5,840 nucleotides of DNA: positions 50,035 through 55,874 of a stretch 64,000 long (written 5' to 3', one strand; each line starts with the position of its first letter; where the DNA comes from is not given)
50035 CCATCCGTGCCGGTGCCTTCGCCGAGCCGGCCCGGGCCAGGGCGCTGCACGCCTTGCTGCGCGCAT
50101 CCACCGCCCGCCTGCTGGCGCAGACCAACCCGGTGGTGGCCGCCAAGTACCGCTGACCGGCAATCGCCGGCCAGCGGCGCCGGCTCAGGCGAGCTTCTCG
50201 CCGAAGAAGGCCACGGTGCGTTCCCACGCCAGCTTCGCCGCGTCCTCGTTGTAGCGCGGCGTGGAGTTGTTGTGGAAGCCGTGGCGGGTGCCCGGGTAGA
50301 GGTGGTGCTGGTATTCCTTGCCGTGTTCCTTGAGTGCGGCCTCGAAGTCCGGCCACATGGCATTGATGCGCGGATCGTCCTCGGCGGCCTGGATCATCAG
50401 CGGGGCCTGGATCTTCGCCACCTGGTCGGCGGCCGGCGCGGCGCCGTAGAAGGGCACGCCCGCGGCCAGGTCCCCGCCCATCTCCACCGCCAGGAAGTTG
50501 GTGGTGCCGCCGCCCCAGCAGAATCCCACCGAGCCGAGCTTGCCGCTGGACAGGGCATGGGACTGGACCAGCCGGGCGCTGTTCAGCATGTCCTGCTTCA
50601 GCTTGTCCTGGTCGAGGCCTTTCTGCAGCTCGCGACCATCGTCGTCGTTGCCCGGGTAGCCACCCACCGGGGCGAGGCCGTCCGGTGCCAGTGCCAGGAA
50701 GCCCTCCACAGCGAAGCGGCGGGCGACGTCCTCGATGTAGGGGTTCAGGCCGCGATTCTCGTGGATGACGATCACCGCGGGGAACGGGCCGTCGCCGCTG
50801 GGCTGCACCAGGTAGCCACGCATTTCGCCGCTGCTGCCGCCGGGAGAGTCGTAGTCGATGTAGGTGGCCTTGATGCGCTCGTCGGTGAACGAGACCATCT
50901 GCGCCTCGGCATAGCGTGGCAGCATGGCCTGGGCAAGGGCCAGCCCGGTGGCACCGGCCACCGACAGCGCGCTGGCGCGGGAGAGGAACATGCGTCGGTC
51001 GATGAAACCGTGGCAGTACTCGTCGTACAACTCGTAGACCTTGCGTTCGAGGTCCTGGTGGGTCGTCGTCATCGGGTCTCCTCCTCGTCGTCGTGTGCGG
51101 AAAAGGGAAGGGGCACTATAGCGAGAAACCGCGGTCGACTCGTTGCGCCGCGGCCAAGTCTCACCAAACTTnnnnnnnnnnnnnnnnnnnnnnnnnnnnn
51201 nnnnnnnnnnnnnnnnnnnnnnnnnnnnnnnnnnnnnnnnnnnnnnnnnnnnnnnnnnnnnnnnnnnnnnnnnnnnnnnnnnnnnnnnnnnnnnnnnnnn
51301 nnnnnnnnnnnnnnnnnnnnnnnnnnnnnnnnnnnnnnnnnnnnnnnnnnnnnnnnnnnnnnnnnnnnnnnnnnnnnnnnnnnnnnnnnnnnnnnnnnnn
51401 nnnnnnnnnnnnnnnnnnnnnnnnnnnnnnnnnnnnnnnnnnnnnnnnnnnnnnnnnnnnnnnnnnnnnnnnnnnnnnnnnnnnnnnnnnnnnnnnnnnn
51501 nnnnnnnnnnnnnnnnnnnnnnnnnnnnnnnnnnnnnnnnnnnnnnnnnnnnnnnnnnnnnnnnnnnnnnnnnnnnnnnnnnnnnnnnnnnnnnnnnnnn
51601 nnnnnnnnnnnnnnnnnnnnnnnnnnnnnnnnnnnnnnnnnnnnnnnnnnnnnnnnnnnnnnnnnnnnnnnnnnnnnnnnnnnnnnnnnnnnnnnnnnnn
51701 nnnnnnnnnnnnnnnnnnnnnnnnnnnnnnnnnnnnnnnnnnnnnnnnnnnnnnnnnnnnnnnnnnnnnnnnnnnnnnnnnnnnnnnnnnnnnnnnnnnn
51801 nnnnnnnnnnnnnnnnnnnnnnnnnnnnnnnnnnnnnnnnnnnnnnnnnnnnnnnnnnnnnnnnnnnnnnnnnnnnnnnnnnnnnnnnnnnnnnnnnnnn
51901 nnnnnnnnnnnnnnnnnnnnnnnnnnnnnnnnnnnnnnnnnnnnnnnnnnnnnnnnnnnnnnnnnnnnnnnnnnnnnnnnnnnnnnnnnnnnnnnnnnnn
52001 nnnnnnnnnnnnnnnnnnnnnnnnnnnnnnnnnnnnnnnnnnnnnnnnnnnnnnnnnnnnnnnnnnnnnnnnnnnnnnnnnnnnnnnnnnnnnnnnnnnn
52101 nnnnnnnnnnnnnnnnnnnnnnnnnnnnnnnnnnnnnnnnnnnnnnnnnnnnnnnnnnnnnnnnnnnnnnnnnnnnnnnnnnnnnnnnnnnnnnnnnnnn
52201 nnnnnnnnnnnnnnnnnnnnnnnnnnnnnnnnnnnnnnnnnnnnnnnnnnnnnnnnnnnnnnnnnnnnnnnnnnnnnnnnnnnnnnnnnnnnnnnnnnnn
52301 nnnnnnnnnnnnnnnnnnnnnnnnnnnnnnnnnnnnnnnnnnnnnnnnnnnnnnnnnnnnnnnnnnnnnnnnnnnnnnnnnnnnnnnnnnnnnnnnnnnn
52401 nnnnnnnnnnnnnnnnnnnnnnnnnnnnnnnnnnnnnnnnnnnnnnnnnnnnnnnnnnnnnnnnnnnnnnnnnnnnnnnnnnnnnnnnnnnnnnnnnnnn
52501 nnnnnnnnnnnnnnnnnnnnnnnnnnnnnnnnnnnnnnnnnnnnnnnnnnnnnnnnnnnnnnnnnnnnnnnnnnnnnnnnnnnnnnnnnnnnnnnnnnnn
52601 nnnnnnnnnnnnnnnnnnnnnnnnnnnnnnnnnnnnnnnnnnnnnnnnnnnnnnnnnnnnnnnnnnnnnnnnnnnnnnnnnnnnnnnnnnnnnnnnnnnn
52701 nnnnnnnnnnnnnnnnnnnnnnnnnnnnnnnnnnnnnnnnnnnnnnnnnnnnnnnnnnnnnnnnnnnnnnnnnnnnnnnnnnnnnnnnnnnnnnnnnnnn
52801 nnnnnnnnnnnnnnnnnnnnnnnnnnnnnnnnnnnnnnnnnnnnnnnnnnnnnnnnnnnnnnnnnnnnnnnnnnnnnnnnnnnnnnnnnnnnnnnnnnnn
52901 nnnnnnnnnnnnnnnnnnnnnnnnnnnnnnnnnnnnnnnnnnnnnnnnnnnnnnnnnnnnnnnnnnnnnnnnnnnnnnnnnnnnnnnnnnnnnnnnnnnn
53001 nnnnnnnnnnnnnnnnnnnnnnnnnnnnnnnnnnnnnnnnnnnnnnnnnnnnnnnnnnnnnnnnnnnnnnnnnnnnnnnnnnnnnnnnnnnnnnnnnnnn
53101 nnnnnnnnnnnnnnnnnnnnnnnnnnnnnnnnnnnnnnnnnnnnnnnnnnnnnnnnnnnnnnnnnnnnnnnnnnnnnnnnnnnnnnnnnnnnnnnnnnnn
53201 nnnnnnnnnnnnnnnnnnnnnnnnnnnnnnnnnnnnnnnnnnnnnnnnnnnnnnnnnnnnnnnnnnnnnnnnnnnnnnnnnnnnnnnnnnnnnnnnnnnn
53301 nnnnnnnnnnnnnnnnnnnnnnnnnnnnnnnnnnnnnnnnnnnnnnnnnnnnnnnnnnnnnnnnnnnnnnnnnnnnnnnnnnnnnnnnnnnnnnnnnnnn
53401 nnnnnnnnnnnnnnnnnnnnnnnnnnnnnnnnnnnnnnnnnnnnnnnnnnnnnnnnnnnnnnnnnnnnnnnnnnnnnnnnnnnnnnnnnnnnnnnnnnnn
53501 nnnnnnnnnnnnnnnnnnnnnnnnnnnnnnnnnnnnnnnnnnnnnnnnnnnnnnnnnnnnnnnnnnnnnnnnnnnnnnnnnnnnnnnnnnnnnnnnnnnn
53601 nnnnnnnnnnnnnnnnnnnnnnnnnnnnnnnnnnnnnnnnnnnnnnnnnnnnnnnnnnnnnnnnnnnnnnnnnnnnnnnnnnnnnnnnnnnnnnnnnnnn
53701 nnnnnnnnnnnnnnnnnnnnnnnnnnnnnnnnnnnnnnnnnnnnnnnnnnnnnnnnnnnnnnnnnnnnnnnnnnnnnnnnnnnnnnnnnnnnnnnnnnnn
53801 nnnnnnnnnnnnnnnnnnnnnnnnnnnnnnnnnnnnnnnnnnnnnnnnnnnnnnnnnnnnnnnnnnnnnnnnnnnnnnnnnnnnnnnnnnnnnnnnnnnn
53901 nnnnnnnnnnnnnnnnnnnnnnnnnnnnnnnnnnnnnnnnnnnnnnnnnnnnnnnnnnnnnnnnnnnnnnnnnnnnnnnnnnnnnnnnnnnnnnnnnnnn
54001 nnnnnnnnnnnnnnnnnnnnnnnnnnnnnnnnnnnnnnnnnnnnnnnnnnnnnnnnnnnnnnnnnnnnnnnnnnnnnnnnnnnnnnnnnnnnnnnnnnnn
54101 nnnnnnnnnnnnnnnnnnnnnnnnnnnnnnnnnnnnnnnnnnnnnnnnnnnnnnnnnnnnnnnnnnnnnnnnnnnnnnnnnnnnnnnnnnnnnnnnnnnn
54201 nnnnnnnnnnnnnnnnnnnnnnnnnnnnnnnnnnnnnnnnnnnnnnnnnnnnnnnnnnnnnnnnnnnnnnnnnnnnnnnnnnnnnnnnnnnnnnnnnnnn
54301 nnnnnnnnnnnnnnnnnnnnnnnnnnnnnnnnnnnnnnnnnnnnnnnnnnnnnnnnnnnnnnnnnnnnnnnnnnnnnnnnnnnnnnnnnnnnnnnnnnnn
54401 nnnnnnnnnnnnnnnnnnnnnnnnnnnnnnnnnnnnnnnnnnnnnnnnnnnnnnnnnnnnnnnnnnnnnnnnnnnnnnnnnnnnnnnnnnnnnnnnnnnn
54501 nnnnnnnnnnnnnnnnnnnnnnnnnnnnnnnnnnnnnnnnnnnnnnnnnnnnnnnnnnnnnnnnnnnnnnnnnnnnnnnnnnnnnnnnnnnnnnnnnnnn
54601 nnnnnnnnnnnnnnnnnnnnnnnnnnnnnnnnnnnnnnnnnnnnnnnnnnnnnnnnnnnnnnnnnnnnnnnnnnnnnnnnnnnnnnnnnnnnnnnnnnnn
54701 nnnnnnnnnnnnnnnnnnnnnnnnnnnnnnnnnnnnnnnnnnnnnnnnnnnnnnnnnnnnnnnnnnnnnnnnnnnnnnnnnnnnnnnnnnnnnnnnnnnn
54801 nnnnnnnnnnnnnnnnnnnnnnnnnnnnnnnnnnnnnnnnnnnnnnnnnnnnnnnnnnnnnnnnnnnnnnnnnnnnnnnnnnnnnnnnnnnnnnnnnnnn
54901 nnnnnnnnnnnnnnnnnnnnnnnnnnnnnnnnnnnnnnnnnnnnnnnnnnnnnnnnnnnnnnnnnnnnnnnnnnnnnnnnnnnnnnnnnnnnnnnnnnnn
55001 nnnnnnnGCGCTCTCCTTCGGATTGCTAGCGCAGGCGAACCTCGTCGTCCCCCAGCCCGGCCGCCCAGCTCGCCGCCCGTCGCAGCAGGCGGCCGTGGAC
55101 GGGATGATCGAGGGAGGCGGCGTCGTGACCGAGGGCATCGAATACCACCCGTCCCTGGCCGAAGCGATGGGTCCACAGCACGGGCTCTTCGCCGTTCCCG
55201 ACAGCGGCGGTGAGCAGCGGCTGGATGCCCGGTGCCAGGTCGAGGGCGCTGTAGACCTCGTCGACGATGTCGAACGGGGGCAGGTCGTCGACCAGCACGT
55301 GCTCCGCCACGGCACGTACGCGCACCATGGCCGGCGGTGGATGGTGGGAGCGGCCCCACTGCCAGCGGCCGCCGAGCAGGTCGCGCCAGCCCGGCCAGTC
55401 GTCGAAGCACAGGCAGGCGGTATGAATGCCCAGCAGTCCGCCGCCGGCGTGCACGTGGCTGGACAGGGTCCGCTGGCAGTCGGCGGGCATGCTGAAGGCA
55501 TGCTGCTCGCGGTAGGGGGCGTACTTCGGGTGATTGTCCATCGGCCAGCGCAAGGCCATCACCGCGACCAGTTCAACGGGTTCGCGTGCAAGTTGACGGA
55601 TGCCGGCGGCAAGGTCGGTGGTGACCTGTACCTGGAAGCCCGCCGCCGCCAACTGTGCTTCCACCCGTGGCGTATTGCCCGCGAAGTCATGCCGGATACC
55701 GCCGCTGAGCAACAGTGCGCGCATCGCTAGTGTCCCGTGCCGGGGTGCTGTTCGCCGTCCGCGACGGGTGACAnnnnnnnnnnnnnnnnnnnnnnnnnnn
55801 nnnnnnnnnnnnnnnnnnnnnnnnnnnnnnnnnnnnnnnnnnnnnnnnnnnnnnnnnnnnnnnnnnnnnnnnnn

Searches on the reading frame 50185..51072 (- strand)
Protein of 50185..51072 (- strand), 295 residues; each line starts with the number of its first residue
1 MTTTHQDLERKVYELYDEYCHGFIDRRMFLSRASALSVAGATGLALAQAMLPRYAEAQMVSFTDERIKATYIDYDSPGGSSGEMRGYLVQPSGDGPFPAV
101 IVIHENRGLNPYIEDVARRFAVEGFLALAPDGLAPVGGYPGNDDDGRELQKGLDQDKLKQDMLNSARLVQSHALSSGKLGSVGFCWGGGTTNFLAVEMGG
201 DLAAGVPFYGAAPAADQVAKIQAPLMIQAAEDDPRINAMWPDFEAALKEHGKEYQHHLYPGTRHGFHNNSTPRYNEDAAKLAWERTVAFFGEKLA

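Call 69: search_protein_families(library=pfam, proteins=[window:50185-51072:-], max_evalue=0.0001)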
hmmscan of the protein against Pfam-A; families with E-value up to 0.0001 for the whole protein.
window:50185-51072:- (295 aa): 3 families
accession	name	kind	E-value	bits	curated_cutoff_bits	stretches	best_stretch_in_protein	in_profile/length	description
PF01738.24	DLH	-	1.9e-42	145.8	21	1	84-292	1-215/217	Dienelactone hydrolase family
PF23678.1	YqhI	-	7.8e-11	41.6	27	1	3-34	4-35/36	YqhI-like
PF00326.27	Peptidase_S9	-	6.5e-05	22.9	22.6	0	212-283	132-205/213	Prolyl oligopeptidase family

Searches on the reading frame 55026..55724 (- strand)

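Call 69: search_protein_families(library=pfam, proteins=[window:55026-55724:-], max_evalue=0.0001)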
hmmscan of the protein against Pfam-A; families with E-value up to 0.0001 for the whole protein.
window:55026-55724:- (232 aa): 1 family
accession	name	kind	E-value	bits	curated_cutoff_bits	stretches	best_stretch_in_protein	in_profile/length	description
PF06283.17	ThuA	-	8.9e-27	95.1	33.4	1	2-221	1-209/209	Trehalose utilisation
